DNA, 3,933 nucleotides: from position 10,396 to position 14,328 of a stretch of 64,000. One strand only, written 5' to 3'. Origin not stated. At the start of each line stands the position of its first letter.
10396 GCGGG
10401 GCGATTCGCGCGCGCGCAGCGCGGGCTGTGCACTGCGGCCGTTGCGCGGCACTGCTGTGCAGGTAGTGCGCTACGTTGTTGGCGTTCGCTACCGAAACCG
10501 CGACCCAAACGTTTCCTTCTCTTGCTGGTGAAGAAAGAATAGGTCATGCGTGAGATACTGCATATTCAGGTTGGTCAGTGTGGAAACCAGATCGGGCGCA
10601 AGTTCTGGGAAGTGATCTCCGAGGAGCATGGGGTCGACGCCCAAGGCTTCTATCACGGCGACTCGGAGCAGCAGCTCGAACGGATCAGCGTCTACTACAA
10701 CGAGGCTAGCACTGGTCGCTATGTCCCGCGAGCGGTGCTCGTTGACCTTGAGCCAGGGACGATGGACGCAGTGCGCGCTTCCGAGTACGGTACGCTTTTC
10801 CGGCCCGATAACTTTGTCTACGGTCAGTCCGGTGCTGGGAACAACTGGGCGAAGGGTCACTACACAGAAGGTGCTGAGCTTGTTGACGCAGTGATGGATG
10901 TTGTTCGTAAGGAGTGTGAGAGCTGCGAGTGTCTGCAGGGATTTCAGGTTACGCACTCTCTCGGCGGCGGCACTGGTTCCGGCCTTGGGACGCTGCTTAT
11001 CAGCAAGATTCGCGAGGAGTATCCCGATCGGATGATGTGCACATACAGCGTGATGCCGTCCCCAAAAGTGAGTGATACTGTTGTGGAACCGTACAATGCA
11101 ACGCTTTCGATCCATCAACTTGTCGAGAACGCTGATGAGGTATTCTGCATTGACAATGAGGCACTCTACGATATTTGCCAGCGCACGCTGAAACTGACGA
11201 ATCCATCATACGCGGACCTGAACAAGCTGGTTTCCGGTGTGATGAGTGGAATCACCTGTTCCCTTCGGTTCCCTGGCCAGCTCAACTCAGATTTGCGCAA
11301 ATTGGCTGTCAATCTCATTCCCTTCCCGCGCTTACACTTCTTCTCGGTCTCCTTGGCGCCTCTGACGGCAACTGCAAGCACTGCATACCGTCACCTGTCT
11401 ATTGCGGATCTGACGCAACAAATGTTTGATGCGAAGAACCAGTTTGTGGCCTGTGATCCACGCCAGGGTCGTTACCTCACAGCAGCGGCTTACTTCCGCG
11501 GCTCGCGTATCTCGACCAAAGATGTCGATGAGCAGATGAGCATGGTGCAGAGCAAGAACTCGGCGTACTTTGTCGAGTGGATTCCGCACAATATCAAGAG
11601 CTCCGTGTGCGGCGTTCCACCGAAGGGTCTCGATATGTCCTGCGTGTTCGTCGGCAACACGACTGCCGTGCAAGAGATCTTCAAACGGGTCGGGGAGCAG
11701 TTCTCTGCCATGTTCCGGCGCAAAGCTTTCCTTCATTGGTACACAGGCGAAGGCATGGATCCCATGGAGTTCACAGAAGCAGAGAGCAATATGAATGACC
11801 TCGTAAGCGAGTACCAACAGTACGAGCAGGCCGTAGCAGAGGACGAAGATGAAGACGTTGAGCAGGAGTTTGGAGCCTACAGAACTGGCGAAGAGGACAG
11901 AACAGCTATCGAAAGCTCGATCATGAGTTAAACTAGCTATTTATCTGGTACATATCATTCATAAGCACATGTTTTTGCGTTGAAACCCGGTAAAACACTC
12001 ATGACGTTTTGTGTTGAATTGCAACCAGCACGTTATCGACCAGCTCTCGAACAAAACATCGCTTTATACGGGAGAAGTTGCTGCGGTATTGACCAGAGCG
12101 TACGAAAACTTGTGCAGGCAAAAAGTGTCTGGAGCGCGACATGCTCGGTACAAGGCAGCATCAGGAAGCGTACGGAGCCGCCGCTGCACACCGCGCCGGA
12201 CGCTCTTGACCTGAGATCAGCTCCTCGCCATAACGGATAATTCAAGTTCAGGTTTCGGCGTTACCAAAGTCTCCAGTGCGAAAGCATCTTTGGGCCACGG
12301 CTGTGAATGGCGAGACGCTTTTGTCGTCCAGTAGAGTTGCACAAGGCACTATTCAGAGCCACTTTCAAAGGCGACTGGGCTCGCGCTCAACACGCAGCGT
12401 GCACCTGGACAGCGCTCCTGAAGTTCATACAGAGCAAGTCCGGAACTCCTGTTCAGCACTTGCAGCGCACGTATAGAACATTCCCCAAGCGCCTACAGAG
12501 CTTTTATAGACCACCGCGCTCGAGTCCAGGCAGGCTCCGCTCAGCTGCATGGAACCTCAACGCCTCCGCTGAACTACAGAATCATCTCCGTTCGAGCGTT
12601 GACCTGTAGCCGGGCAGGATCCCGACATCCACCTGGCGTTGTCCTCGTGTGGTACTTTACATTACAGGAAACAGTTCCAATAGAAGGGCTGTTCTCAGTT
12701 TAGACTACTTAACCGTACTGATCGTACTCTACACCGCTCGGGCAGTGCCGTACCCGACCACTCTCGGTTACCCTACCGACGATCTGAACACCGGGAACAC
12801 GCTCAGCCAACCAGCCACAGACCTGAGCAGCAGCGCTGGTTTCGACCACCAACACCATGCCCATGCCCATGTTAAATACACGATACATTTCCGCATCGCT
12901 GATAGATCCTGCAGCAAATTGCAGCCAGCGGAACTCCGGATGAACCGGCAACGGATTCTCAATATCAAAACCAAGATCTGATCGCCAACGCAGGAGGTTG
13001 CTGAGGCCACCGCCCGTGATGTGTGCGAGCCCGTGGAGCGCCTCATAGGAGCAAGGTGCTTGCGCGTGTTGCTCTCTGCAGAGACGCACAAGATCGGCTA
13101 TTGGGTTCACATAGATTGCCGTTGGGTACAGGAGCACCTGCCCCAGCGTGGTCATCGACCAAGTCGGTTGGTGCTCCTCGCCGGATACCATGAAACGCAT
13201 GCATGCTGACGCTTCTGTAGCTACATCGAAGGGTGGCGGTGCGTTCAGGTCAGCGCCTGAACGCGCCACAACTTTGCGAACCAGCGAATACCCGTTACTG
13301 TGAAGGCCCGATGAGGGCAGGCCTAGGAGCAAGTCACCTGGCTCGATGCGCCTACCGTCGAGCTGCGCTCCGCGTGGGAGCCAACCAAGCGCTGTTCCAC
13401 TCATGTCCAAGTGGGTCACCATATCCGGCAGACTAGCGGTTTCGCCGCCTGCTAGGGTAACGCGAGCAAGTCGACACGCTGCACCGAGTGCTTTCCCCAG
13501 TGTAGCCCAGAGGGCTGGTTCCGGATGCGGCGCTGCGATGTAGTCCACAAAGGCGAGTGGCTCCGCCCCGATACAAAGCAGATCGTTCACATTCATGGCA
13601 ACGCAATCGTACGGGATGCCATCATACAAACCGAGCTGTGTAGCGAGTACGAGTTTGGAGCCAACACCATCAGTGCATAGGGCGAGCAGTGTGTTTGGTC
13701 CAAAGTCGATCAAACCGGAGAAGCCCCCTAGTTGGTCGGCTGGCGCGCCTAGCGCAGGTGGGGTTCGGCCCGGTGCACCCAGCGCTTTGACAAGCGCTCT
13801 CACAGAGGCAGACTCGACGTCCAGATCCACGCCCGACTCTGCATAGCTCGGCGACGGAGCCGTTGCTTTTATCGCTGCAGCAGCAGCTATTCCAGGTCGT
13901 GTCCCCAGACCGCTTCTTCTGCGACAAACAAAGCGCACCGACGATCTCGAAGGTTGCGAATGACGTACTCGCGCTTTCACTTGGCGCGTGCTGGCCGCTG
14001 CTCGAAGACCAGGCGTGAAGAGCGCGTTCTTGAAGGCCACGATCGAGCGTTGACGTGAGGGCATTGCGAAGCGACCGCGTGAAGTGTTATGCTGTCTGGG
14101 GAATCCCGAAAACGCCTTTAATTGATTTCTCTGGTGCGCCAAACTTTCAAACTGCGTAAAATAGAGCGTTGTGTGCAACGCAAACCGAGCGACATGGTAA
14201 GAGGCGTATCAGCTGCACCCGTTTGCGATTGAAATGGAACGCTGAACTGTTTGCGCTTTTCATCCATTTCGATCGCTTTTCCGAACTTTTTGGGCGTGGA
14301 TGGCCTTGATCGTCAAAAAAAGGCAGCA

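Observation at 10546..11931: Divergent beta-tubulin with extended, non-canonical C-terminus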

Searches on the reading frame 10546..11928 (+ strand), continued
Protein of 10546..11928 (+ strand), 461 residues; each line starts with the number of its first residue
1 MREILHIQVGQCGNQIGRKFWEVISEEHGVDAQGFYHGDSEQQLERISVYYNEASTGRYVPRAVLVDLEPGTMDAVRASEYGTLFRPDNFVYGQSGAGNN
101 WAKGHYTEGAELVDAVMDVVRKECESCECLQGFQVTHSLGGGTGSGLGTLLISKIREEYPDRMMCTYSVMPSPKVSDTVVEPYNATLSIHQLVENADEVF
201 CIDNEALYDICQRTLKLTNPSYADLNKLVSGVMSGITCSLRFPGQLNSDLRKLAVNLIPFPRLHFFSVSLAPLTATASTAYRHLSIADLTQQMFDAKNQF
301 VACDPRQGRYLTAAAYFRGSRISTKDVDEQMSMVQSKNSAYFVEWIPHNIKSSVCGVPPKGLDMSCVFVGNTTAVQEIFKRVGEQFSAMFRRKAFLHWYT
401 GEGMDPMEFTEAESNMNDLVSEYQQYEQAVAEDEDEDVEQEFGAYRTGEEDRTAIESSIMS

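Call 58: predict_structure(alignment_id=A1)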
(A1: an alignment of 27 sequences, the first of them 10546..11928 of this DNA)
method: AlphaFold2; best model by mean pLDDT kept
length: 461 residues; sequences in the alignment: 27
mean_pLDDT: 48.8   pTM: 0.50
mean pLDDT of the five models: 48.8, 45.9, 43.5, 43.3, 42.1
residues with pLDDT >= 90: 0; 70-90: 85; 50-70: 103; < 50: 273
segments of 3 or more residues with pLDDT < 50: 48-55, 95-106, 140-144, 175-184, 207-217, 234-457
pLDDT, mean of each block of 10 residues (from residue 1): 70 69 70 73 57 53 73 75 77 55 49 84 77 70 58 80 64 50 51 57 52 47 55 48 31 24 24 29 35 29 27 29 43 41 29 29 29 34 38 33 39 41 36 31 32 47 44
secondary structure, 60 per line:
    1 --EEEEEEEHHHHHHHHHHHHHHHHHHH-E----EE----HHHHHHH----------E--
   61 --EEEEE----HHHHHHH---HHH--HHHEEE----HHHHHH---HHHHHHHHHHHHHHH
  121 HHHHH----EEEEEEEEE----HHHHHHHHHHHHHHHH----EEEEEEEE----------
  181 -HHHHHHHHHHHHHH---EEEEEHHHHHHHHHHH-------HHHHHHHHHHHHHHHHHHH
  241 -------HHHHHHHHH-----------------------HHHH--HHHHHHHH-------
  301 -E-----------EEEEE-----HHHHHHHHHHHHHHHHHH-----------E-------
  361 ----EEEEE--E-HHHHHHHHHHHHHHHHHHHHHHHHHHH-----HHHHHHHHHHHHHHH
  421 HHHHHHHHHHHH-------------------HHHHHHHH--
elements in order: E3-9 H10-28 H41-47 E63-67 H72-78 E90-92 H97-102 H106-125 E130-138 H143-158 E163-170 H182-195 E199-203 H204-214 H222-240 H248-256 H280-283 H286-293 E314-318 H324-341 E365-369 H374-400 H406-432 H452-459

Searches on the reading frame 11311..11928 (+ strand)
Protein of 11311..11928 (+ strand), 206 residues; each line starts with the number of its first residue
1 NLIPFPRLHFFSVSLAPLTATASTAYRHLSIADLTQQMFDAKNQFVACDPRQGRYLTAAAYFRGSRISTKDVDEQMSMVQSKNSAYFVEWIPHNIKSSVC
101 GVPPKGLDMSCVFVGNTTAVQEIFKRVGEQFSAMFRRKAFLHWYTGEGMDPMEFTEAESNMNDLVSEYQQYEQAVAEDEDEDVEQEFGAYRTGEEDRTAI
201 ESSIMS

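Call 44: find_homologous_proteins(query=window:11311-11928:+, max_evalue=1e-60)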
Query seq(206 aa) (206 aa): 1870 proteins with E <= 1e-60 among 5982 candidates; the best 120 are listed.
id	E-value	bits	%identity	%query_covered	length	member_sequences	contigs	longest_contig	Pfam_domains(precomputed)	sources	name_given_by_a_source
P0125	3.3e-145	498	77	73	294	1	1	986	PF03953.23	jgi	jgi:tubulin beta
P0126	1.3e-109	382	76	63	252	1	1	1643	PF03953.23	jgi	jgi:hypothetical protein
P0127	1.8e-105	369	74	80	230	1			PF03953.23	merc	-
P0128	1.3e-99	350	71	78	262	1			PF03953.23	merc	-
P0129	6.6e-94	331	58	84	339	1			PF00091.32,PF03953.23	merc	-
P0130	4.1e-91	322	70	83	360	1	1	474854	PF00091.32,PF03953.23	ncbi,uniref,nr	ncbi:tubulin/FtsZ family protein [Ancylostoma ceylanicum]|uniref:Tubulin beta chain n=1 Tax=Ancylost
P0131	2.9e-87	309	75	85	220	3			PF03953.23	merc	-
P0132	4.2e-87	309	75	84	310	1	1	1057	PF00091.32,PF03953.23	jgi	jgi:tubulin beta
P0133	1.5e-86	307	74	85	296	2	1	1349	PF00091.32,PF03953.23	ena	-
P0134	2.1e-86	306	74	84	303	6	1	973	PF00091.32,PF03953.23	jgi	jgi:tubulin beta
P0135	3.6e-86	306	74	85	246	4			PF03953.23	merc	-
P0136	5.3e-86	305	74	84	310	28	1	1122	PF00091.32,PF03953.23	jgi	jgi:tubulin beta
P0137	8.6e-86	304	74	85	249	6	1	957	PF03953.23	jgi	-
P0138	1.3e-85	304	74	85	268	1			PF00091.32,PF03953.23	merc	-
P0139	1.4e-85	304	74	84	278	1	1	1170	PF00091.32,PF03953.23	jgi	jgi:tubulin beta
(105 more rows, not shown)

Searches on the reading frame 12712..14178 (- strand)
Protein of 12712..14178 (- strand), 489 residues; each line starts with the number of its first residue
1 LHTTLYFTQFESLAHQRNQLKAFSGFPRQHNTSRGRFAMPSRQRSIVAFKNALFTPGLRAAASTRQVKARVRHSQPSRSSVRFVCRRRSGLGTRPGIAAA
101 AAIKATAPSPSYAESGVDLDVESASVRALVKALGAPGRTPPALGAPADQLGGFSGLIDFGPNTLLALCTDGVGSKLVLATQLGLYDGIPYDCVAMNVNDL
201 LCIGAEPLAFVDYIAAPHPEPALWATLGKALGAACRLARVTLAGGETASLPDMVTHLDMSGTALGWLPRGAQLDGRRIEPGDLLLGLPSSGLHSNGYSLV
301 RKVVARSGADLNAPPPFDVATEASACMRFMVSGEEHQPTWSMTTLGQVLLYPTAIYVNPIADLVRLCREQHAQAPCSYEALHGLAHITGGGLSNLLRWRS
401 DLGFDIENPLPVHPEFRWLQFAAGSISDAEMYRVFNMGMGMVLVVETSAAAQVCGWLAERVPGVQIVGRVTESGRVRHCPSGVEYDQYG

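Call 26: search_protein_families(library=pfam, proteins=[window:12712-14178:-], max_evalue=0.00001)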
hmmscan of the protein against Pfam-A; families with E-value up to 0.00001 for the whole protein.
window:12712-14178:- (489 aa): 2 families
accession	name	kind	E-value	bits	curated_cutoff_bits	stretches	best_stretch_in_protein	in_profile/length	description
PF02769.27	AIRS_C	-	1.6e-21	77.5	23.1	1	279-477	1-152/156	AIR synthase related protein, C-terminal domain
PF00586.29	AIRS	-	9.2e-20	71.6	24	1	155-266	5-111/112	AIR synthase related protein, N-terminal domain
